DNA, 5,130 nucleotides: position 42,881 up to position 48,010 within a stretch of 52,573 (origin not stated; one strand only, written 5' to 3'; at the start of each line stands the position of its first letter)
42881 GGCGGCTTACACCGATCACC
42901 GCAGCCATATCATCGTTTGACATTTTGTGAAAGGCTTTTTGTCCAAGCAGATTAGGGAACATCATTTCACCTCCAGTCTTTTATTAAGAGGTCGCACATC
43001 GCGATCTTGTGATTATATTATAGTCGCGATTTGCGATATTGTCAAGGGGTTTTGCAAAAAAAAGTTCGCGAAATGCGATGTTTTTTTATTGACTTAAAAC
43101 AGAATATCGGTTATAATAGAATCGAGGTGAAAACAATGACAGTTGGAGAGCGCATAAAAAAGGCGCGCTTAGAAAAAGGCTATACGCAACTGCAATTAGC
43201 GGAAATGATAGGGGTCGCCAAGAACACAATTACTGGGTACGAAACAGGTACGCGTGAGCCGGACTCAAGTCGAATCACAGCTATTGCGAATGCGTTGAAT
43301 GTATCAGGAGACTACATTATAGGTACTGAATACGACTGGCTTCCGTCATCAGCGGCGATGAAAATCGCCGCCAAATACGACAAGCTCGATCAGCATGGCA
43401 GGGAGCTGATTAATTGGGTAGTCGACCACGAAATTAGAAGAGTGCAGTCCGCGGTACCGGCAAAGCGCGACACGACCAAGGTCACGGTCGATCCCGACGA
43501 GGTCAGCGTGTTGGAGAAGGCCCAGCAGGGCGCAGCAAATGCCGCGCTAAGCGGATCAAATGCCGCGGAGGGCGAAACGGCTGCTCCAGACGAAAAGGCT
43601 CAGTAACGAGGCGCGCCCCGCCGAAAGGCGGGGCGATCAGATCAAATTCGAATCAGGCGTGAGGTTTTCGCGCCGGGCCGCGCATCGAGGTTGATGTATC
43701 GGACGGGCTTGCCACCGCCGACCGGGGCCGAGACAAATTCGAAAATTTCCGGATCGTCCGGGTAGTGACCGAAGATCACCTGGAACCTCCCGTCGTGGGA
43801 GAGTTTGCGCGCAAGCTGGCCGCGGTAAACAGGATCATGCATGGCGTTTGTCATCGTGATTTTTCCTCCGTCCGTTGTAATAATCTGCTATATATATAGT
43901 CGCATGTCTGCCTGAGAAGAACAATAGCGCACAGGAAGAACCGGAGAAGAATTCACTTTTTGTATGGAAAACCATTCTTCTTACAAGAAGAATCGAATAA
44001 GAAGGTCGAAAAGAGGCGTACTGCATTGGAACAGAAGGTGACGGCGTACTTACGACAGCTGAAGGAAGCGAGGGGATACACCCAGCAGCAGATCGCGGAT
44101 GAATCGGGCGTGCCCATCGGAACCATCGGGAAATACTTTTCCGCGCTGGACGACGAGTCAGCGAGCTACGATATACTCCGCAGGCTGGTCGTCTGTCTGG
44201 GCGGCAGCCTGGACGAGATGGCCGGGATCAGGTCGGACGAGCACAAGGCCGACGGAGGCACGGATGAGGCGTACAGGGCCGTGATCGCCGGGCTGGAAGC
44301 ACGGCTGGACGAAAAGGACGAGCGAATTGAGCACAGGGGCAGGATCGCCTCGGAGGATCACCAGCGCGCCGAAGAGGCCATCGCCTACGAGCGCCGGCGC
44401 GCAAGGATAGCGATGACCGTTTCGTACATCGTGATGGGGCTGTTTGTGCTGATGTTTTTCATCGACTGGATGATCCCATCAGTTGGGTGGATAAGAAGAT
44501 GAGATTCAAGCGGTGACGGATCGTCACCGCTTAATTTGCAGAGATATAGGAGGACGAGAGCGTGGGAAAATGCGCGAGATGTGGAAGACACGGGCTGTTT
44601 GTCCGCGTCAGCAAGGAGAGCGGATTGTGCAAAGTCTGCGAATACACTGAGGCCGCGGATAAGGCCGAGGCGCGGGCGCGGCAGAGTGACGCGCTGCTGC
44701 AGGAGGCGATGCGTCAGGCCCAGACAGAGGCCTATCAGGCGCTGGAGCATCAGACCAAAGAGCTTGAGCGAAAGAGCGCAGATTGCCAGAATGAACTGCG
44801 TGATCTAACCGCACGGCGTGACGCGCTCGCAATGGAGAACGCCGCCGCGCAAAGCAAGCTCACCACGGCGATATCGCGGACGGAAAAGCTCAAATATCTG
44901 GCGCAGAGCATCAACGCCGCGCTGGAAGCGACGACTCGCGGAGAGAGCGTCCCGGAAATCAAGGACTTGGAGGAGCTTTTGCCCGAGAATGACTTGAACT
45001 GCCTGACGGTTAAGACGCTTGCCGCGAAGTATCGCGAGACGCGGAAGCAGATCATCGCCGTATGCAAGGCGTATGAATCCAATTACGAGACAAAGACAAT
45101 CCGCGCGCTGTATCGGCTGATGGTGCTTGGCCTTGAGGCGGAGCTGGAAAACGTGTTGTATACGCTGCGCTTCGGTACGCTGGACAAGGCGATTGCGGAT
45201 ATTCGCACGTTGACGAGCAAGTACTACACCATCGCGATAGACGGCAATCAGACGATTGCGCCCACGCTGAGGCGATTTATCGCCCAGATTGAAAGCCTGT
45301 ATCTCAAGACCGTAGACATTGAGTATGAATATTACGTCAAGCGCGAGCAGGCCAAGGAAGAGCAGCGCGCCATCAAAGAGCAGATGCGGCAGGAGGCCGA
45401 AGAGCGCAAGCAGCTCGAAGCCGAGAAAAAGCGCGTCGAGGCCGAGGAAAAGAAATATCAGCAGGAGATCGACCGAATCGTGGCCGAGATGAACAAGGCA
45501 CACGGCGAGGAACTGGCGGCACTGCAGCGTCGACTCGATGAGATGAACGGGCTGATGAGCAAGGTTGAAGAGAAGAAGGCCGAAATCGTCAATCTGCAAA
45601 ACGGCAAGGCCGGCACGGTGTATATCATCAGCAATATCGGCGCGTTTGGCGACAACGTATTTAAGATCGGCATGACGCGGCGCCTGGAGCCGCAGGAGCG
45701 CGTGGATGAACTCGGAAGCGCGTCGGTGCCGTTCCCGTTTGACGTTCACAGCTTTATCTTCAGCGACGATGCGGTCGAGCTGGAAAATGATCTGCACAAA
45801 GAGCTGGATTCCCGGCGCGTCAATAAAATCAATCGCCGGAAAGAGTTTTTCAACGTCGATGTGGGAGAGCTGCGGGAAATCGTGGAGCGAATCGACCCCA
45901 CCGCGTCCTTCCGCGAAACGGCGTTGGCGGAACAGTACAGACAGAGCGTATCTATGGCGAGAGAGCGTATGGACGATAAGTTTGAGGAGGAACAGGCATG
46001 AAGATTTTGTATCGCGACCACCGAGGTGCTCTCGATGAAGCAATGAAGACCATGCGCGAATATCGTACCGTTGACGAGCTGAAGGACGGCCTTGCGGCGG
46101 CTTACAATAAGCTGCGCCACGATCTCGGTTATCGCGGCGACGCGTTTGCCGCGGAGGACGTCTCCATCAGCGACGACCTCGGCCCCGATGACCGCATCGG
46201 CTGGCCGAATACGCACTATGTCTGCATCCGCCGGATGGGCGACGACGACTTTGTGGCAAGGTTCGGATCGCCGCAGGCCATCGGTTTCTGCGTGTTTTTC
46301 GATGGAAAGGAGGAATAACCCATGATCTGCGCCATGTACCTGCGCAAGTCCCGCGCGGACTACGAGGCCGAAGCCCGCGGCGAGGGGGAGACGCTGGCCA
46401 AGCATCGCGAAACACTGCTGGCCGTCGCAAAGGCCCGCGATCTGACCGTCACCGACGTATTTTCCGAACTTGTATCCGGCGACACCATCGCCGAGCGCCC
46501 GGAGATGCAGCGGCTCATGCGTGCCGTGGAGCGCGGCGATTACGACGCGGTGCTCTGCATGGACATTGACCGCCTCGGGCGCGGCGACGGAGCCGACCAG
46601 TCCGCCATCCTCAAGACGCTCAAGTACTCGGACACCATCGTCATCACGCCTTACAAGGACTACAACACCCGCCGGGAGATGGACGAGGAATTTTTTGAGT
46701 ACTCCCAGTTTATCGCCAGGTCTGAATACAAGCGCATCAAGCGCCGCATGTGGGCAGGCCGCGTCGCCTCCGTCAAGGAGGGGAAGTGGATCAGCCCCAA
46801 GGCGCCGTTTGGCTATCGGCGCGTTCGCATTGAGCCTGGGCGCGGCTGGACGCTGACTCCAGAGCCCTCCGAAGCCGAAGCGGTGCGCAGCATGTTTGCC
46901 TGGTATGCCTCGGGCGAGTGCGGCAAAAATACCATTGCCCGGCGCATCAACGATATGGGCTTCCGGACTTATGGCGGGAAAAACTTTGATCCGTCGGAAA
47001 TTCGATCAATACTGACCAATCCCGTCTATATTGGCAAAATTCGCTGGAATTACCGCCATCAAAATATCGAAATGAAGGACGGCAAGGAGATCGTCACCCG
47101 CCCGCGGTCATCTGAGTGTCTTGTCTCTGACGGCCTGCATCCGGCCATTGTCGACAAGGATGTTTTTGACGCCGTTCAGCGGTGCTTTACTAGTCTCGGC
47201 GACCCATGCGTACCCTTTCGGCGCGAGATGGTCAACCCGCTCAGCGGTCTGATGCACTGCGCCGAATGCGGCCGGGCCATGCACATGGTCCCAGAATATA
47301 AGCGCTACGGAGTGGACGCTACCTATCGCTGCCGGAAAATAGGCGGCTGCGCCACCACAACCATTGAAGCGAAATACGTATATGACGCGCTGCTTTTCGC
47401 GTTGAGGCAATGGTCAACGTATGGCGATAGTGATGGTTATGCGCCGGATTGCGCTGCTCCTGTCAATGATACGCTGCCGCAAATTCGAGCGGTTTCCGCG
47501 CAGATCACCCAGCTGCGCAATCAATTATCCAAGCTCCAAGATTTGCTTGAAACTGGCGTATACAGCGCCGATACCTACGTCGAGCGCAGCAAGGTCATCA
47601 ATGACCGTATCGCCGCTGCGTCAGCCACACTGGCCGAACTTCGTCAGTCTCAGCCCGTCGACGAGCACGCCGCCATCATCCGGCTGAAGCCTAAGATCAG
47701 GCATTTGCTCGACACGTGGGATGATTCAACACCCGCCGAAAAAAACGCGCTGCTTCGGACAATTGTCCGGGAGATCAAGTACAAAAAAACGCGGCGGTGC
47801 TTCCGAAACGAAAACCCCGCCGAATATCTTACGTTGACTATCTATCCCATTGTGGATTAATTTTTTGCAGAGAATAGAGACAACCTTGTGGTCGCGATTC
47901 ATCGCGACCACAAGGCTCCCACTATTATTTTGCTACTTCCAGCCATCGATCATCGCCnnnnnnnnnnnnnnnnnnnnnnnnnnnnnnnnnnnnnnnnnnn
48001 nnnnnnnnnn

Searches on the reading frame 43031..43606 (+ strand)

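Call 87: search_protein_families(library=pfam, proteins=[window:43031-43606:+], max_evalue=0.001)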
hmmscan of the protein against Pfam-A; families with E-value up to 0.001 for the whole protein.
window:43031-43606:+ (191 aa): 4 families
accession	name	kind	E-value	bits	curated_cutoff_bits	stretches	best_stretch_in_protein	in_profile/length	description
PF01381.28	HTH_3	-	2.7e-17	63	23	1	42-96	1-55/55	Helix-turn-helix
PF12844.13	HTH_19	-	1.5e-12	47.7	30.2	1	39-97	1-59/64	Helix-turn-helix domain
PF13560.12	HTH_31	-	1.7e-09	38.3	27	1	39-94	3-59/64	Helix-turn-helix domain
PF13443.12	HTH_26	-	8.9e-05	23.1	22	1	41-92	1-53/63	Cro/C1-type HTH DNA-binding domain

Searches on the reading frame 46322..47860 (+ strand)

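Call 87: search_protein_families(library=pfam, proteins=[window:46322-47860:+], max_evalue=0.001)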
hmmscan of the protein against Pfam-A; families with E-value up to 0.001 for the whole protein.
window:46322-47860:+ (512 aa): 3 families
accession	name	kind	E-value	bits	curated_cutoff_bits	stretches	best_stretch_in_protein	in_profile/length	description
PF07508.19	Recombinase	-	2.7e-22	79.4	21.1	1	182-287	1-97/102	Recombinase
PF00239.26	Resolvase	-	8.2e-20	71.8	23.3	1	4-156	2-145/145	Resolvase, N terminal domain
PF13408.12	Zn_ribbon_recom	-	6.5e-08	33.3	25.3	1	306-358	1-54/58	Recombinase zinc beta ribbon domain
